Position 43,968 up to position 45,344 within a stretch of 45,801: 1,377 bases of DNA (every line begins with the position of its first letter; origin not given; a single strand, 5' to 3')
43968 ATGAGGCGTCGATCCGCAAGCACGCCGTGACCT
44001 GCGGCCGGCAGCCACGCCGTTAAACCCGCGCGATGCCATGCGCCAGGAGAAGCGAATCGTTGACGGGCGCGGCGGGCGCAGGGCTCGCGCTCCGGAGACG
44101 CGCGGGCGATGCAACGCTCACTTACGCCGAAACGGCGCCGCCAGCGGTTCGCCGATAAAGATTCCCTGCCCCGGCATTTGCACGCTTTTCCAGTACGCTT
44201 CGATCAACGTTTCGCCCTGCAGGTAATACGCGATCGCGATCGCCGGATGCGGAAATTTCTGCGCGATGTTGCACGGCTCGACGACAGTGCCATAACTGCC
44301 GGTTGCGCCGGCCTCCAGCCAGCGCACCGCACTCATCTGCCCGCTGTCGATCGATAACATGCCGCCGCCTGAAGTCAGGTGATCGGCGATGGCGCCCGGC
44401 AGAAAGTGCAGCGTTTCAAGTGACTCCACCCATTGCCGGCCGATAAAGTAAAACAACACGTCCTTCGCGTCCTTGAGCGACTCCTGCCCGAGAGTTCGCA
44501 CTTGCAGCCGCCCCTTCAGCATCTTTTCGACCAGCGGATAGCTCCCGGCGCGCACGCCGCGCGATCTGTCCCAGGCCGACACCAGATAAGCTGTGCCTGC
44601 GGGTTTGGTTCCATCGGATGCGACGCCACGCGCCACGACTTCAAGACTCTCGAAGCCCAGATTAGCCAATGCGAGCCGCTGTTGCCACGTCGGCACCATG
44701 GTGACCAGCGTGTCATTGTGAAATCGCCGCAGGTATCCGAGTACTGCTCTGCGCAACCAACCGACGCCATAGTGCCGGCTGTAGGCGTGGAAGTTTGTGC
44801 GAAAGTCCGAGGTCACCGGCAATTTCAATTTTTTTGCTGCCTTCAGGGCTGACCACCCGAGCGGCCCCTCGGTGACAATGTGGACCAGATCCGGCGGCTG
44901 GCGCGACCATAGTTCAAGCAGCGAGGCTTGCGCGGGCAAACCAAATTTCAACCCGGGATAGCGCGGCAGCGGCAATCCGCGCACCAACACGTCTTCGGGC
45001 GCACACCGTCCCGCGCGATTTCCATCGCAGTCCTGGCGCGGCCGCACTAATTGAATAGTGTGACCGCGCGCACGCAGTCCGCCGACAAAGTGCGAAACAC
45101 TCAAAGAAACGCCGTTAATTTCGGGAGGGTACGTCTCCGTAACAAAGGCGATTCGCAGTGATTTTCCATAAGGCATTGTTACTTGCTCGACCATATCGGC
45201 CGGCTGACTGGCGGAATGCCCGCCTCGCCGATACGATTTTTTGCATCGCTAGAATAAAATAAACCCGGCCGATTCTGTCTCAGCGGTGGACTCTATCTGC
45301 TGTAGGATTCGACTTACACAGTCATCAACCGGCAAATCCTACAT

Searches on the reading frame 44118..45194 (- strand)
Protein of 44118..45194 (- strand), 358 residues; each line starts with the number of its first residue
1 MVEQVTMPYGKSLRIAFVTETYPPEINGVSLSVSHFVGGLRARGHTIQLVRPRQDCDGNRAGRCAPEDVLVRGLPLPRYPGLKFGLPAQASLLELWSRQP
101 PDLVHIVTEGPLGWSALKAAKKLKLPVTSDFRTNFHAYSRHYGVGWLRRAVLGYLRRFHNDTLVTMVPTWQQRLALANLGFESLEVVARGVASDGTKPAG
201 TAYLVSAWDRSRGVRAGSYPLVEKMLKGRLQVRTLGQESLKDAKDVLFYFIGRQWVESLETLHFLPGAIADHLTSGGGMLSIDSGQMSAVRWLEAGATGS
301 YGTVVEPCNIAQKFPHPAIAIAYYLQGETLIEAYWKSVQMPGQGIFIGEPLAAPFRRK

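Call 5: search_protein_families(library=pfam, proteins=[window:44118-45194:-])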
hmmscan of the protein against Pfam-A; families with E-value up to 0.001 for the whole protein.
window:44118-45194:- (358 aa): 2 families
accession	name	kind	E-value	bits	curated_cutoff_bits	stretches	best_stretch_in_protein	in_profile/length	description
PF13439.12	Glyco_transf_4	-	1.7e-18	67.7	28.5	1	26-191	1-166/170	Glycosyltransferase Family 4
PF13579.12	Glyco_trans_4_4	-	1.3e-17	65.1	29.7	1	28-187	2-155/158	Glycosyl transferase 4-like domain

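Call 6: search_protein_families(library=ncbifam, proteins=[window:44118-45194:-])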
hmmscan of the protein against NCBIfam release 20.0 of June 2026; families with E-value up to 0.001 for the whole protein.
window:44118-45194:- (358 aa): 3 families
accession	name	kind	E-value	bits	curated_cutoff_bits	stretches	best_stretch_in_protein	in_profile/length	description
TIGR03790.1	TIGR03790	subfamily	6e-32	111.4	67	1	185-338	154-311/316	TIGR03790 family protein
NF049988.1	MGlcDAGSynMgs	equivalog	9.8e-10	38.3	400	1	13-142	1-127/398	alpha-monoglucosyldiacylglycerol synthase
NF053787.1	GlcN_PG_synth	equivalog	1.7e-05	23.8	480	1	71-199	54-181/361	N-acetylglucosaminyl phosphatidylglycerol synthase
